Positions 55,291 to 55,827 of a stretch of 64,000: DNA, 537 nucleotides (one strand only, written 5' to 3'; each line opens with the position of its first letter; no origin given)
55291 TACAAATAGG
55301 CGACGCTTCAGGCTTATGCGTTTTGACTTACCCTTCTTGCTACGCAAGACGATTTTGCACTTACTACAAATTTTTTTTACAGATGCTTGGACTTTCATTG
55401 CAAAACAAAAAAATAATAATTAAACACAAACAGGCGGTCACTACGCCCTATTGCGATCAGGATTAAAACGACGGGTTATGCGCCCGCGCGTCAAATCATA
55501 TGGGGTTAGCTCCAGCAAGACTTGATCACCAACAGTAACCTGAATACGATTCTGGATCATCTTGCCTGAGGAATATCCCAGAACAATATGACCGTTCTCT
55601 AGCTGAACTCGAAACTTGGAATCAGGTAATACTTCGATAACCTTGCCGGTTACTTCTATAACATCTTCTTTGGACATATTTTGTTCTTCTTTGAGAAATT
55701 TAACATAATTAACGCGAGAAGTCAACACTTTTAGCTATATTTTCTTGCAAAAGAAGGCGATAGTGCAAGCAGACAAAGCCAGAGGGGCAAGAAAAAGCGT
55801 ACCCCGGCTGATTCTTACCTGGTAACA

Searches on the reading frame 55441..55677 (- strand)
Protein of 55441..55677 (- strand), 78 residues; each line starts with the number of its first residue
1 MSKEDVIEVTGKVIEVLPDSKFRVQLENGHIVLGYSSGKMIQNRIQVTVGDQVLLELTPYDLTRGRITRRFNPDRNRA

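Call 53: find_encoding_contigs(protein=window:55441-55677:-, flank=10000, max_places=10)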
Protein window:55441-55677:- (78 aa): 3 contigs read that carry it; 2 places shown.
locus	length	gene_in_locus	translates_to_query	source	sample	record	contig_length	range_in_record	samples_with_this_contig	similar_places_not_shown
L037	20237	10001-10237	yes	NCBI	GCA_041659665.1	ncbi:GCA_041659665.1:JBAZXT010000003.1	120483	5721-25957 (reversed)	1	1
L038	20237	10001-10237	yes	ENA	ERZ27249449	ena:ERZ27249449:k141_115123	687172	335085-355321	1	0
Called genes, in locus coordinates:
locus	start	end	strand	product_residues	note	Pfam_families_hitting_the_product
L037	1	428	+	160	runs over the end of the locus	-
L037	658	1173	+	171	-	PF20803:PaaX_M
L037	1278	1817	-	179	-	-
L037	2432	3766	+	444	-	-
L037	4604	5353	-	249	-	PF01261:AP_endonuc_2 (weak)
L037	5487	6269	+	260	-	PF18761:Heliorhodopsin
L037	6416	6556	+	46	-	-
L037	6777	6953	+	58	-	-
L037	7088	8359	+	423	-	PF00344:SecY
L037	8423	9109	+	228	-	PF00406:ADK, PF13207:AAA_17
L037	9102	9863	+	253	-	PF00557:Peptidase_M24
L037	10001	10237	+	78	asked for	PF01176:eIF-1a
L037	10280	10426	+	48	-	PF00444:Ribosomal_L36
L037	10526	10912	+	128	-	PF00416:Ribosomal_S13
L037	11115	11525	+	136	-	PF00411:Ribosomal_S11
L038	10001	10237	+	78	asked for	PF01176:eIF-1a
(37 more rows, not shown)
